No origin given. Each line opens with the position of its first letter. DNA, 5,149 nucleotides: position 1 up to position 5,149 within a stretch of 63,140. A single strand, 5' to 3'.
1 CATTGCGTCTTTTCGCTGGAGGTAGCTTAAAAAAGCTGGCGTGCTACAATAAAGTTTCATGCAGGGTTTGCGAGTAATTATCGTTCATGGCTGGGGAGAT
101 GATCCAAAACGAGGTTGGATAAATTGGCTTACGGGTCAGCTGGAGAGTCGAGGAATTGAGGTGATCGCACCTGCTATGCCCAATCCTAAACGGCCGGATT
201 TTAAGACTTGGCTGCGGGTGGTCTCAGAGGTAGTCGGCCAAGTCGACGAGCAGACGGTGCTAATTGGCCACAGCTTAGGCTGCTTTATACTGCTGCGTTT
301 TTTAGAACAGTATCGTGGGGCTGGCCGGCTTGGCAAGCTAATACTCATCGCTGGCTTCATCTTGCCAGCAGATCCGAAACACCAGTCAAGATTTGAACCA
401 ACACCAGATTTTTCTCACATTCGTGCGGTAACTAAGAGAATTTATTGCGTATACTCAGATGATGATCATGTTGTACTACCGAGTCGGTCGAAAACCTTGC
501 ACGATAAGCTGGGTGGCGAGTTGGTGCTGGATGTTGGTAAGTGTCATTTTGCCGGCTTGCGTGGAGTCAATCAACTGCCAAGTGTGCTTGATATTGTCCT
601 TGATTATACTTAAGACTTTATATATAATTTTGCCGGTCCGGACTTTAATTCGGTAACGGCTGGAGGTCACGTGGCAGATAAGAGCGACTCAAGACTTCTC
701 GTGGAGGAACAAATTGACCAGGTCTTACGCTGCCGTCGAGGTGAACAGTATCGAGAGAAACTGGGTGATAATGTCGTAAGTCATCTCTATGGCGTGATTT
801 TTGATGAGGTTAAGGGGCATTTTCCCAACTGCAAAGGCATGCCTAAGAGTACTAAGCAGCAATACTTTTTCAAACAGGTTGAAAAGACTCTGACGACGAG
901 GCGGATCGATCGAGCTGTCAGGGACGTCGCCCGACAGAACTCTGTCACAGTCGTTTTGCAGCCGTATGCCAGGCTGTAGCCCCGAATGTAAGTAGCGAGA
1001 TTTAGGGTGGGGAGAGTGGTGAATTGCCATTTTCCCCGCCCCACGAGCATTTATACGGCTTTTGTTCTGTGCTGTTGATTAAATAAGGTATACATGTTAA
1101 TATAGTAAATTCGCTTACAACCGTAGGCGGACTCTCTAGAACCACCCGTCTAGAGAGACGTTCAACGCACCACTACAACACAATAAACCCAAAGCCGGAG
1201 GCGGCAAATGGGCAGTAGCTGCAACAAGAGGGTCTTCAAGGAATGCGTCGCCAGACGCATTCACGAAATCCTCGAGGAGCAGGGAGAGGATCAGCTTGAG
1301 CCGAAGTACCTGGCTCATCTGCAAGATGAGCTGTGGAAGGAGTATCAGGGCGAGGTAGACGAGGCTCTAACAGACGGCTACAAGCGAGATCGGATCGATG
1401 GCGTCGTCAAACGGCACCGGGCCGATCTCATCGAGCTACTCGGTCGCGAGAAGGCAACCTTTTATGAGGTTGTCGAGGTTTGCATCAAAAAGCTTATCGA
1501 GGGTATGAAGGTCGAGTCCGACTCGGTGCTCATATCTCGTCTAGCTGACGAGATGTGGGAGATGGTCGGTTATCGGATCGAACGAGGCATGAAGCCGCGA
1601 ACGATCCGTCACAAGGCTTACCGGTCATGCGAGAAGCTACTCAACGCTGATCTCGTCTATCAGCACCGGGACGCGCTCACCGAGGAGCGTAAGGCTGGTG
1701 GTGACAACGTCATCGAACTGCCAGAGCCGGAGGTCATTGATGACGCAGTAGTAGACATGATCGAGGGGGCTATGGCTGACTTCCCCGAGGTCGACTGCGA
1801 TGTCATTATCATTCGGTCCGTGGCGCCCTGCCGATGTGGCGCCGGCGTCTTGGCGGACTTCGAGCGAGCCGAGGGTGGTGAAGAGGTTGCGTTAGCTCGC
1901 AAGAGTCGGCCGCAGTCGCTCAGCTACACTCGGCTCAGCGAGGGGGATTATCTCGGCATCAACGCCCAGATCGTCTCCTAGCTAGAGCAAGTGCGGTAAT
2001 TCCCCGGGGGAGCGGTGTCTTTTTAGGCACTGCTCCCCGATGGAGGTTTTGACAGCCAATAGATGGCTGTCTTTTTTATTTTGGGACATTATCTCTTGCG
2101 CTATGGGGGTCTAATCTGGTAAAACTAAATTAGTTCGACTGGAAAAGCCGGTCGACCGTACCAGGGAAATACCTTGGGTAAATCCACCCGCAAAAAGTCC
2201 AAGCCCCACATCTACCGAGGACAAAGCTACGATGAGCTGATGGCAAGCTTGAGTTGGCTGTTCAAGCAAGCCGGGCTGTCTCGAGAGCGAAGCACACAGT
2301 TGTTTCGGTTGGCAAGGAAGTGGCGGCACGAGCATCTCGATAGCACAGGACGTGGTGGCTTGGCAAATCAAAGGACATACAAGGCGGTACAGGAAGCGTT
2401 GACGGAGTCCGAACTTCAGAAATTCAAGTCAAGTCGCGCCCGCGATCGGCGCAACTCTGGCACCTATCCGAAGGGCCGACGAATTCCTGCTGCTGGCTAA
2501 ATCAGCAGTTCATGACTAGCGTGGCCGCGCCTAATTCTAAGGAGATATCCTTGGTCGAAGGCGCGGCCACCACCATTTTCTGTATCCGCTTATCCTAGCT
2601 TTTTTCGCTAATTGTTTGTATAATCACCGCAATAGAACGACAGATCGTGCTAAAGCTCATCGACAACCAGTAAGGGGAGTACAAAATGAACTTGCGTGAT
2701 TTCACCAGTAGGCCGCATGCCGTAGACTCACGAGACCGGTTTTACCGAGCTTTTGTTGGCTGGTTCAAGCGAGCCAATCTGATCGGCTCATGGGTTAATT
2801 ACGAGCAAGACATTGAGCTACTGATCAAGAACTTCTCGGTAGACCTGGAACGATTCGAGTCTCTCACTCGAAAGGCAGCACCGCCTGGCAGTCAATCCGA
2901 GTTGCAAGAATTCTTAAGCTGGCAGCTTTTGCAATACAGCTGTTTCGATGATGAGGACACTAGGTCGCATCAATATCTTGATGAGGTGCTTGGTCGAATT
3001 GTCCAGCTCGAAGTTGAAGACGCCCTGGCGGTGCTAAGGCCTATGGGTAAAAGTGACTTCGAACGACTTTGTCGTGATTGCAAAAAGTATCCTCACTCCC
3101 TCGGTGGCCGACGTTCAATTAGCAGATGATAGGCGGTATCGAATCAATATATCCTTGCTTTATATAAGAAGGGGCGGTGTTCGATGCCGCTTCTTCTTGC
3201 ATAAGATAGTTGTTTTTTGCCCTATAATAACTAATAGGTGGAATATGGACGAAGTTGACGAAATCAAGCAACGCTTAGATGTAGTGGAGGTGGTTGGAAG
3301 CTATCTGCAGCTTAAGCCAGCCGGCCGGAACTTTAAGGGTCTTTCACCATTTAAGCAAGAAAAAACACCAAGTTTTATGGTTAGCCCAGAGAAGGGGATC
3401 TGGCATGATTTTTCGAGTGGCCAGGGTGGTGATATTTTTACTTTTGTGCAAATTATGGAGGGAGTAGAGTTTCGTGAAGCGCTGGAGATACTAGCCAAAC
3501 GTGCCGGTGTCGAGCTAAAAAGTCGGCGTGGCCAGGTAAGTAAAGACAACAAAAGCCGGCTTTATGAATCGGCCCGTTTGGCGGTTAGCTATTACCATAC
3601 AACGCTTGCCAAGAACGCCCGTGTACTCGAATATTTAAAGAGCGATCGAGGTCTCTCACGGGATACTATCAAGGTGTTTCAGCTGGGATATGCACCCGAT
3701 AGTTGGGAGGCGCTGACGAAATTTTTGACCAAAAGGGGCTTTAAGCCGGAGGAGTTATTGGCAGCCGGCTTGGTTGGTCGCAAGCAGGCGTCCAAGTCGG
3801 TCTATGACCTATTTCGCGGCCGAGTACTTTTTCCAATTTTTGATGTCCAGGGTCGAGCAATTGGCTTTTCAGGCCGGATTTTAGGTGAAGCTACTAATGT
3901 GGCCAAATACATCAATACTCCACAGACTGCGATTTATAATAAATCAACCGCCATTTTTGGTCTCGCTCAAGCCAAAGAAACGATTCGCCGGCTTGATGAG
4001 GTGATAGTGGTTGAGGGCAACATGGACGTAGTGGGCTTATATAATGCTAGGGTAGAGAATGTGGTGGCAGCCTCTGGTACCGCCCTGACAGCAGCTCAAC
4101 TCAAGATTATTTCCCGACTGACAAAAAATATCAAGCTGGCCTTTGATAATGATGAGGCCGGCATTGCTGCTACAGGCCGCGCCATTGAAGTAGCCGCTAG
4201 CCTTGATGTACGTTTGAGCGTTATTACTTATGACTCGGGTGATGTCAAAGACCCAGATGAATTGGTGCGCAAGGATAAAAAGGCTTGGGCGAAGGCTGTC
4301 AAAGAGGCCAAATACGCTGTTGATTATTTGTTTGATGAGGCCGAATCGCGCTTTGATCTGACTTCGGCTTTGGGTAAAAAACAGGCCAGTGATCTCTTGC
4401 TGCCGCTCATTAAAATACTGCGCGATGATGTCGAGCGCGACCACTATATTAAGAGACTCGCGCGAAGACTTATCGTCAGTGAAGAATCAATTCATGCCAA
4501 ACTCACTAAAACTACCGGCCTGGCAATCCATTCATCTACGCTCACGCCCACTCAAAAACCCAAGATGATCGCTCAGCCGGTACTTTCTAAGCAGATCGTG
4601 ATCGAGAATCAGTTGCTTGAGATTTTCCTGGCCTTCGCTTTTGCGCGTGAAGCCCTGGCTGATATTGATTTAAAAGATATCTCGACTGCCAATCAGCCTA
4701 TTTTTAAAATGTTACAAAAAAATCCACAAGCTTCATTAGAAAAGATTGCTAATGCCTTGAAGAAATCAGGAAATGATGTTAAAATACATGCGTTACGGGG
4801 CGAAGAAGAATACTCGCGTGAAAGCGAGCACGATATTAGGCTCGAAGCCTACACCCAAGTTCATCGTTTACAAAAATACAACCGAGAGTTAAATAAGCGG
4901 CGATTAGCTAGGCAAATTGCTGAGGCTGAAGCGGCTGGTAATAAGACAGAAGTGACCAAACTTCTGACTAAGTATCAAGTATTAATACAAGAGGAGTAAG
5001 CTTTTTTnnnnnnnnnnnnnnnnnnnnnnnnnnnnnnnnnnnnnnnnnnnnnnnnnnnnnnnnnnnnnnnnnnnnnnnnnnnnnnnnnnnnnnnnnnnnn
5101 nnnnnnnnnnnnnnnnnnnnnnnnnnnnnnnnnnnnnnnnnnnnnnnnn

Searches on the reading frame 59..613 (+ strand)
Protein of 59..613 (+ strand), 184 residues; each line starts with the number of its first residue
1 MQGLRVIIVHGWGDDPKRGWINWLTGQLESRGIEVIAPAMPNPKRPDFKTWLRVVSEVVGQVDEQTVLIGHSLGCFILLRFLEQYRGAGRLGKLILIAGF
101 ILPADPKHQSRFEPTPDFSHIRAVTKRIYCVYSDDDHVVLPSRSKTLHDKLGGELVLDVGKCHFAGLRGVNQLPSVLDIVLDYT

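Call 37: search_protein_families(library=pfam, proteins=[window:59-613:+], max_evalue=0.0001)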
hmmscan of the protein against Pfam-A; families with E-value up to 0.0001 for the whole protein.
window:59-613:+ (184 aa): 5 families
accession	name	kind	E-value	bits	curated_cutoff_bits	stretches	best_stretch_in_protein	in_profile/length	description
PF06821.19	Ser_hydrolase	-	1e-19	71.6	22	1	6-179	1-169/172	Serine hydrolase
PF12697.13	Abhydrolase_6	-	1.2e-09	39.6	26.3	1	6-122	1-109/217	Alpha/beta hydrolase family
PF00561.26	Abhydrolase_1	-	2.2e-06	28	25.8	0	6-104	3-103/245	alpha/beta hydrolase fold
PF12146.15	Hydrolase_4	-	8.8e-06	25.6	27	0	60-105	74-115/239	Serine aminopeptidase, S33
PF10230.15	LIDHydrolase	-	6.8e-05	23.2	27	0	61-100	81-119/262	Lipid-droplet associated hydrolase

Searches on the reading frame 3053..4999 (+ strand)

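Call 37: search_protein_families(library=pfam, proteins=[window:3053-4999:+], max_evalue=0.0001)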
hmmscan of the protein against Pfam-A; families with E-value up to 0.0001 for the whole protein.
window:3053-4999:+ (648 aa): 7 families
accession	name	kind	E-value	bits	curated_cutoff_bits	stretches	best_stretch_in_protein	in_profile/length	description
PF08275.17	DNAG_N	-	2.4e-38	131.6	26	1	180-308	1-128/128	DNA primase catalytic core, N-terminal domain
PF01807.25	Zn_ribbon_DnaG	-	2e-27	95.3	24.9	1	66-157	4-95/98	CHC2 zinc finger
PF13155.12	Toprim_2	-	4.7e-19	69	22.1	1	318-404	1-87/88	Toprim-like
PF13662.12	Toprim_4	-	9.5e-15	55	25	1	315-391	1-84/85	Toprim domain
PF10410.14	DnaB_bind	-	1.8e-12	47.7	20.6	1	424-477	2-55/56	DnaB-helicase binding domain of primase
PF01751.28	Toprim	-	1.5e-09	38.3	23.1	1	316-381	1-80/96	Toprim domain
PF13362.12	Toprim_3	-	9.3e-05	23.2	27.2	0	317-406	2-90/95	Toprim domain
